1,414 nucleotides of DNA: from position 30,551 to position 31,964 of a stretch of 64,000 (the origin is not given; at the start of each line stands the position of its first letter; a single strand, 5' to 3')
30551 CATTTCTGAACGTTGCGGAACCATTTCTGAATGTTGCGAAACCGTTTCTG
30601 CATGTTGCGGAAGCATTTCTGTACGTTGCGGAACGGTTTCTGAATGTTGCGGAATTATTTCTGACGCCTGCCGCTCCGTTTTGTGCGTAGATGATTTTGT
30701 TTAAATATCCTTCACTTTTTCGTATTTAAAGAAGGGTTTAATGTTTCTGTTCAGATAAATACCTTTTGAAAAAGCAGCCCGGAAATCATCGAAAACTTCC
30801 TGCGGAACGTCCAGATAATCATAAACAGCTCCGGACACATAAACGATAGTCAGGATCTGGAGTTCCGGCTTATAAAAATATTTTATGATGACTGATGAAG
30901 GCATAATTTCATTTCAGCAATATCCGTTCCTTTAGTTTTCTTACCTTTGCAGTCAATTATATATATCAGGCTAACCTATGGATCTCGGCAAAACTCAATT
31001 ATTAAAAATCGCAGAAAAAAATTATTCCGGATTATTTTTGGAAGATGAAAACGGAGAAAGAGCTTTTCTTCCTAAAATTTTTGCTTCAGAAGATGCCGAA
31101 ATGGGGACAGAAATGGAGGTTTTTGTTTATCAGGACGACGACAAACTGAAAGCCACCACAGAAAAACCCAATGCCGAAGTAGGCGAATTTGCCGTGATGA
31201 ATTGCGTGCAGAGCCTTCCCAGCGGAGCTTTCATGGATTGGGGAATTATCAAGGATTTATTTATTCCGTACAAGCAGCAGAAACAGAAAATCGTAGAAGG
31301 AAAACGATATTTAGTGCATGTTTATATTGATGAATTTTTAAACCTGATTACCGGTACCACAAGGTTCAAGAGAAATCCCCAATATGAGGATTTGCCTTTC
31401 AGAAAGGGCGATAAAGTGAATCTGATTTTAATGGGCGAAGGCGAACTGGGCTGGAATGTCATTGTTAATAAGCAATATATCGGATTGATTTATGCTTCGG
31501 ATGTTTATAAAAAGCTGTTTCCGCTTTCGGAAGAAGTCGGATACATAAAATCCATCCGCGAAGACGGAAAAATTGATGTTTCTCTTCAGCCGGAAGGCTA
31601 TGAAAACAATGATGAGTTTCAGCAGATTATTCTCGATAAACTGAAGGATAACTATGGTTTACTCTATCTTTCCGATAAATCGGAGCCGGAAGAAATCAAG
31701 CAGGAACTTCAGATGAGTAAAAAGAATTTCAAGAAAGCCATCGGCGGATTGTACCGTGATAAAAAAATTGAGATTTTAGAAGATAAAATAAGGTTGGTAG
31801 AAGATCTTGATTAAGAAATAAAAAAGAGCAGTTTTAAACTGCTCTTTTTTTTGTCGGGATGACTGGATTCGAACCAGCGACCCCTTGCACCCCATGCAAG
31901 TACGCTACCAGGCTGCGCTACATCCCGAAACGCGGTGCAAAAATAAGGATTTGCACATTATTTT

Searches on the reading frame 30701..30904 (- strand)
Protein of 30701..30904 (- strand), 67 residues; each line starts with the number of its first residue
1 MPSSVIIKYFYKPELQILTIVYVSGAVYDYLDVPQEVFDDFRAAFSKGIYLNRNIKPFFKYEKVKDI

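Call 10: search_protein_families(library=pfam, max_evalue=1, proteins=[window:30701-30904:-])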
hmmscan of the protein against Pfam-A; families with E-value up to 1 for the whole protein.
window:30701-30904:- (67 aa): 1 family
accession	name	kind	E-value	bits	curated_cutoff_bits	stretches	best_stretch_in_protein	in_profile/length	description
PF13619.11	KTSC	-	2.8e-17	62.6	25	1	3-57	2-56/58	KTSC domain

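Call 15: find_related_loci(query=window:30704-30904:-, collection=genome_contigs, flank=4000)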
Query window:30704-30904:- (67 aa) in genome_contigs; peptide patterns used: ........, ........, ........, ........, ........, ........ (x = any residue, [..] = any of these).
263 stretches matched a pattern; 18 encode a relative of the query (tblastn E <= 1e-3); 18 distinct loci.
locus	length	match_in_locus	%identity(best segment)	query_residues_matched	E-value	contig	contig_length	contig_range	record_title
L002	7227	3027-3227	90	1-67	1e-36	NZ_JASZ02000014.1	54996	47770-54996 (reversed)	Kaistella haifensis DSM 19056 contig14, whole genome shotgun sequence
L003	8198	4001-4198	91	1-66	1e-36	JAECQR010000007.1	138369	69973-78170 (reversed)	MAG: Flavobacteriia bacterium isolate AER1_3 diesel_EC_AER1_23_length_138369_cov_17_873737, whole genome shotgun sequenc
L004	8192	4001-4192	94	1-64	2e-36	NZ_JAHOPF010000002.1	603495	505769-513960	Kaistella soli strain DKR-2 contig2, whole genome shotgun sequence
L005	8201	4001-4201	90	1-67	6e-36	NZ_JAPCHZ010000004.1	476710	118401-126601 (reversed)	Kaistella yananensis strain BT6-1-3 BT6.1.3_ctg004, whole genome shotgun sequence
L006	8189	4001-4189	92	1-63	3e-35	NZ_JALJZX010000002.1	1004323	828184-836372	Chryseobacterium sp. HSC-36S06 Ga0494978_02, whole genome shotgun sequence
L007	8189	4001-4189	87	1-63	3e-33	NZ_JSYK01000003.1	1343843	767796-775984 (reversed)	Kaistella solincola strain DSM 22468 contig03, whole genome shotgun sequence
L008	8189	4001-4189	79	1-63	4e-33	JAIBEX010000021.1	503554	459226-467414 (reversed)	MAG: Weeksellaceae bacterium isolate BC_maxbin.026 BC_k141_50792, whole genome shotgun sequence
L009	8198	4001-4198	80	1-66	8e-33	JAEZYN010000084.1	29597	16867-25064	MAG: Bacteroidetes bacterium isolate OH_PFB_240 k127_208030, whole genome shotgun sequence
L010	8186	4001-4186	87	1-62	8e-33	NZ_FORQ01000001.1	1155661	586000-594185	Kaistella treverensis strain DSM 22251, whole genome shotgun sequence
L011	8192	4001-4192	83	1-64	3e-32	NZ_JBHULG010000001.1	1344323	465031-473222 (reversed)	Kaistella montana strain KCTC 52204 soapdenovo_K_127_1, whole genome shotgun sequence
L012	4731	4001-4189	75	1-63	5e-28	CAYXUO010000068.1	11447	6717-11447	MAG TPA_asm: uncultured Chryseobacterium sp. isolate SRP329715_co1_240 genome assembly, contig: NODE_8654_length_11447_c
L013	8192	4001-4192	48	1-64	7e-19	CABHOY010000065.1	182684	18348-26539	MAG: uncultured Flavihumibacter sp. isolate Flavihumibacter_sp_nbed43b010 genome assembly, contig: NODE_215_length_18268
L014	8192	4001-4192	48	1-64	7e-19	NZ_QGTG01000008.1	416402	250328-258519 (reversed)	Chitinophaga sp. S165 Ga0215878_108, whole genome shotgun sequence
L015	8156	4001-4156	65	1-52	9e-19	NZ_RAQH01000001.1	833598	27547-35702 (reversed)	Epilithonimonas arachidiradicis strain DSM 27620 Ga0170462_101, whole genome shotgun sequence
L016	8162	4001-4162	46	3-56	5e-12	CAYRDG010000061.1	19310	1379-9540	MAG TPA_asm: uncultured Frigoriglobus sp. isolate SRP263991_co5_149 genome assembly, contig: NODE_5578_length_19310_cov_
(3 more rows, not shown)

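Call 42: search_protein_families(library=phrogs, max_evalue=0.01, proteins=[window:30701-30904:-])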
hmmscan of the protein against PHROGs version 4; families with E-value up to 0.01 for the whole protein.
window:30701-30904:- (67 aa): 2 families
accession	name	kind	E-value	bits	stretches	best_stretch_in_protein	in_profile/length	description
phrog_3292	-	unknown function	4.5e-10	40.3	1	3-65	115-177/436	-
phrog_8113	-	unknown function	4.1e-08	34.6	1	16-67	32-83/144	-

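Call 50: search_protein_families(library=padloc, max_evalue=1, proteins=[window:30701-30904:-])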
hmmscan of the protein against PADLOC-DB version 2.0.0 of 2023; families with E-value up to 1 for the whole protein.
window:30701-30904:- (67 aa): 0 families

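Call 51: search_protein_families(library=ncbifam, max_evalue=1, proteins=[window:30701-30904:-])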
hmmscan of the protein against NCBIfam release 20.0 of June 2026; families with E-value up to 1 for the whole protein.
window:30701-30904:- (67 aa): 0 families

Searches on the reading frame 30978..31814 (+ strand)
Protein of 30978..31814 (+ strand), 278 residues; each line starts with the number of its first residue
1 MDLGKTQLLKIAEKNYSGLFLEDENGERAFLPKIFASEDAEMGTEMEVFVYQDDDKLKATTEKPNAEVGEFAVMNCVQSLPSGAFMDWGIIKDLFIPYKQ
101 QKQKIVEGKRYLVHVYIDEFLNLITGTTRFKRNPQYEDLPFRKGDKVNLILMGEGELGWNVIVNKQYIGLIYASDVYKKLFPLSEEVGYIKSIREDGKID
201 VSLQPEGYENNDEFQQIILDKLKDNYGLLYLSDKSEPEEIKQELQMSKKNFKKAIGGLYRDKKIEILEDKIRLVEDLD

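Call 10: search_protein_families(library=pfam, max_evalue=1, proteins=[window:30978-31814:+])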
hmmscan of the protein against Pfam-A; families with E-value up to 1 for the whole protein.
window:30978-31814:+ (278 aa): 3 families
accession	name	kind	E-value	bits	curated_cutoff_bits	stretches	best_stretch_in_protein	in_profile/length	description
PF17783.7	CvfB_WH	-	6.2e-22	77.6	22.9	1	216-273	1-58/58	CvfB-like winged helix domain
PF13509.12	S1_2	-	3.1e-16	59.7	21.8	1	3-61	1-60/61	S1 domain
PF10771.15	DUF2582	-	0.011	16.3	24.2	1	237-269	25-57/65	Winged helix-turn-helix domain (DUF2582)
